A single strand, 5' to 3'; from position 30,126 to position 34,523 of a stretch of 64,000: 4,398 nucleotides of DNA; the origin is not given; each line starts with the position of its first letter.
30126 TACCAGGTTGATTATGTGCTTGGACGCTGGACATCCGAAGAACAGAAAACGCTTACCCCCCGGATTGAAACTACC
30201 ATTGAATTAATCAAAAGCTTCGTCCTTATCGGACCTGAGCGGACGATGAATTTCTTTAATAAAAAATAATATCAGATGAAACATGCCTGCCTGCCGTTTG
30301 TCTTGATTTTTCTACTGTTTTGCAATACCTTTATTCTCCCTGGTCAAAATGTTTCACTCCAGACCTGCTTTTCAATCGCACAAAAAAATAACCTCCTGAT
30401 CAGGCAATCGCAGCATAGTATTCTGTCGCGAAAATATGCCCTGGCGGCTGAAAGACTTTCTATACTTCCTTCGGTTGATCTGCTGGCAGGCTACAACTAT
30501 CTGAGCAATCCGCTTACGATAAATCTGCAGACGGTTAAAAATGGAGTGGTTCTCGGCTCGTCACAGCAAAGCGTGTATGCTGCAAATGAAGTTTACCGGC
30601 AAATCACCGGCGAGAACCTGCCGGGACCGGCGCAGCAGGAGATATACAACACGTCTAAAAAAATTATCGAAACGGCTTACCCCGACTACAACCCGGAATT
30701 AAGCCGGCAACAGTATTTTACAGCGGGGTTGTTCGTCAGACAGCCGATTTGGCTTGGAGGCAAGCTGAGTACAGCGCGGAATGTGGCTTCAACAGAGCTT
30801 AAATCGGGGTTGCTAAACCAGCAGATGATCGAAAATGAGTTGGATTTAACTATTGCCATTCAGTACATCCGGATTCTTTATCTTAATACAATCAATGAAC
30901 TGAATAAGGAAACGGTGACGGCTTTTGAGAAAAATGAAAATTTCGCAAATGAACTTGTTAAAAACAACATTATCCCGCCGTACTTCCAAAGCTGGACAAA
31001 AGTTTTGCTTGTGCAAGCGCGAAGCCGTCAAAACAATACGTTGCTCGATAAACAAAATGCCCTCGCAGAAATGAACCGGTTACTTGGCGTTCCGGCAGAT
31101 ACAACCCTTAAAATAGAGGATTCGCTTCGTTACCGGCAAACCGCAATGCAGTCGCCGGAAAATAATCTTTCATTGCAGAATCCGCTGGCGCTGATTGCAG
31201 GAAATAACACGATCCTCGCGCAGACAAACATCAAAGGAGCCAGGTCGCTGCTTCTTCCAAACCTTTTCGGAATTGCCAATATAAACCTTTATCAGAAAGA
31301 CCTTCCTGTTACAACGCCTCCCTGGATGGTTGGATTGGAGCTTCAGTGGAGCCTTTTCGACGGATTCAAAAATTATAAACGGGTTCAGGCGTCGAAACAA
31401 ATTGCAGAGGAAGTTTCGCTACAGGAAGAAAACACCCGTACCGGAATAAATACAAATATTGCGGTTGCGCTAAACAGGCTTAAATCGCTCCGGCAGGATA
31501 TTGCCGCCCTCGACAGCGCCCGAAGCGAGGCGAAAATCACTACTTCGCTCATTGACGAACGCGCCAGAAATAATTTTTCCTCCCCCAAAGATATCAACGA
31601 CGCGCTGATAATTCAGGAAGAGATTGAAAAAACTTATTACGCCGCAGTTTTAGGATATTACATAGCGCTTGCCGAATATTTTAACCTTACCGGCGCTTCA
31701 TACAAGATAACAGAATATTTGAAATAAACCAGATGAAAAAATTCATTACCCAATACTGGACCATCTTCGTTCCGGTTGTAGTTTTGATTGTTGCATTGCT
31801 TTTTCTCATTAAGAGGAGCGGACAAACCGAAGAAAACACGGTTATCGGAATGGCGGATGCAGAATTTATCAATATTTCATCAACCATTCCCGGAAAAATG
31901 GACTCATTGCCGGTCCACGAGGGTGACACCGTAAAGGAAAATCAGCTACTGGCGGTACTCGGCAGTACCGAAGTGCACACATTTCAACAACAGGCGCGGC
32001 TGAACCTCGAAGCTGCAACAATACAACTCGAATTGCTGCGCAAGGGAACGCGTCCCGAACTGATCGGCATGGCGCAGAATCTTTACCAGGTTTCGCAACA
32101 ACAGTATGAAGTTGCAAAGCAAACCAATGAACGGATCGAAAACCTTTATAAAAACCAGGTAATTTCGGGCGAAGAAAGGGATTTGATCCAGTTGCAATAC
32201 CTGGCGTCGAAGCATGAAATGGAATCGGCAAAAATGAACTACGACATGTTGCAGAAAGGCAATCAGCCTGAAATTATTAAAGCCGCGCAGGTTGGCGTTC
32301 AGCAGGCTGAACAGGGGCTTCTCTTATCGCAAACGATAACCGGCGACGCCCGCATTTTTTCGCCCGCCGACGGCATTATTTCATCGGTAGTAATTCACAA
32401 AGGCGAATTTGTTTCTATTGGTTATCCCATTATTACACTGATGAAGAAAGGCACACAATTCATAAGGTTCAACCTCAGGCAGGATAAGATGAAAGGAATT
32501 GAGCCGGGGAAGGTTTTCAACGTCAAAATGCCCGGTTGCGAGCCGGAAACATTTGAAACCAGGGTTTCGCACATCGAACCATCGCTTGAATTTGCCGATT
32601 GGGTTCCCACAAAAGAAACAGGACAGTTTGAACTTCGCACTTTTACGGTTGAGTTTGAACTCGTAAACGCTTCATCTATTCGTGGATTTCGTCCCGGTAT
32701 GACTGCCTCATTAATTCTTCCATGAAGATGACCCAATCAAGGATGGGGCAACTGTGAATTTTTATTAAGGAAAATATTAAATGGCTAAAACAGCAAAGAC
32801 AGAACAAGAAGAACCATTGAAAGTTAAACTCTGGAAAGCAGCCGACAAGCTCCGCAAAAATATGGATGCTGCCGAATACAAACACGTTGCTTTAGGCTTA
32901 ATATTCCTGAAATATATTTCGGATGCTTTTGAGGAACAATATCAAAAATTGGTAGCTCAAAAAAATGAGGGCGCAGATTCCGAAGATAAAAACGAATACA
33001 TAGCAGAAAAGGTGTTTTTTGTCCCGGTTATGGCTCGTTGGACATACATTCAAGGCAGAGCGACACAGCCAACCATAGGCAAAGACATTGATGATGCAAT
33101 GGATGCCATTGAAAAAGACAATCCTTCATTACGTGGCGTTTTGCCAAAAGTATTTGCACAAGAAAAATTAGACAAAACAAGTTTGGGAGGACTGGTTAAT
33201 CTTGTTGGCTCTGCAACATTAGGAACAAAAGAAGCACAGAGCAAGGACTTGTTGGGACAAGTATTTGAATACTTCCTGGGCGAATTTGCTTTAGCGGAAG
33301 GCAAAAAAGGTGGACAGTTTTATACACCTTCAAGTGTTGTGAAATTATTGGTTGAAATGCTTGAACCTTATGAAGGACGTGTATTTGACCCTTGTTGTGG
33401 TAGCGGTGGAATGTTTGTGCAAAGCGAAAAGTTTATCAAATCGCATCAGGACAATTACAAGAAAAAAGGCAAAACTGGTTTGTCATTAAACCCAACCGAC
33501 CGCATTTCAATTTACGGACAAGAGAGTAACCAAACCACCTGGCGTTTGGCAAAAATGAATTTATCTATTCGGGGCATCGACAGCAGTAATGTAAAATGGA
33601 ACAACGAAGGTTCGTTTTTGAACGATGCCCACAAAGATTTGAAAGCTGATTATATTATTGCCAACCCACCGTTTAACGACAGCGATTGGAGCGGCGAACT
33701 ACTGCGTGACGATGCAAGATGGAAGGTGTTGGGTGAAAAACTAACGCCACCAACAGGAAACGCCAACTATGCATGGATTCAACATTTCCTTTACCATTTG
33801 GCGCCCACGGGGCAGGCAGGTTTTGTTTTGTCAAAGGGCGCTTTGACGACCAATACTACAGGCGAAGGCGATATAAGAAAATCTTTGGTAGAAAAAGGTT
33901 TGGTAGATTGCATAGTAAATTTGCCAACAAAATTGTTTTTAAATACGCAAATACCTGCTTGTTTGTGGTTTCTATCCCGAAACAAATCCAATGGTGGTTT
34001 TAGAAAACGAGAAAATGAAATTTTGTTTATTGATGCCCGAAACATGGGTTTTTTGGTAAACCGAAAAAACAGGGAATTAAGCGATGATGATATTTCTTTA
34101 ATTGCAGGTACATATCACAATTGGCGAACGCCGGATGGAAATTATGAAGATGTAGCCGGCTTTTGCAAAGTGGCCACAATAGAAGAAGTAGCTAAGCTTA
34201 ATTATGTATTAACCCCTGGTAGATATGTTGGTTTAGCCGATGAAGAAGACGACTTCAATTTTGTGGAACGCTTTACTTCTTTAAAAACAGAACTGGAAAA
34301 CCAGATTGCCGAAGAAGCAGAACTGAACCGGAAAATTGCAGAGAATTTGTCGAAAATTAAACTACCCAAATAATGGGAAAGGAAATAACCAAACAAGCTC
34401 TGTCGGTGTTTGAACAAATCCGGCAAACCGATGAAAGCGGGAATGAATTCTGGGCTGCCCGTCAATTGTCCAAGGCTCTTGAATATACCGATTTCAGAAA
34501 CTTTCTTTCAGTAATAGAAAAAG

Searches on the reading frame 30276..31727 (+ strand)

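Call 89: search_protein_families(library=pfam, proteins=[window:30276-31727:+], max_evalue=0.00001)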
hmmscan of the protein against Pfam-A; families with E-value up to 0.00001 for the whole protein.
window:30276-31727:+ (483 aa): 1 family
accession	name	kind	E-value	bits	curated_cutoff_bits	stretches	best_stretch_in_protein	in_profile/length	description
PF02321.23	OEP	-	7.2e-31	107.9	22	2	300-473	9-187/187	Outer membrane efflux protein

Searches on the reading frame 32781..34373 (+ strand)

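Call 89: search_protein_families(library=pfam, proteins=[window:32781-34373:+], max_evalue=0.00001)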
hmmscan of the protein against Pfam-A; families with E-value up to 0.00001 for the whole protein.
window:32781-34373:+ (530 aa): 2 families
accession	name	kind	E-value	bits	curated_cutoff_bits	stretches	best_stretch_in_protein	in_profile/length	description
PF02384.22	N6_Mtase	-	4.6e-106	355.1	20.4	1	154-491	2-311/311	N-6 DNA Methylase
PF12161.14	HsdM_N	-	7.7e-28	98.2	24.5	1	14-140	2-133/135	HsdM N-terminal domain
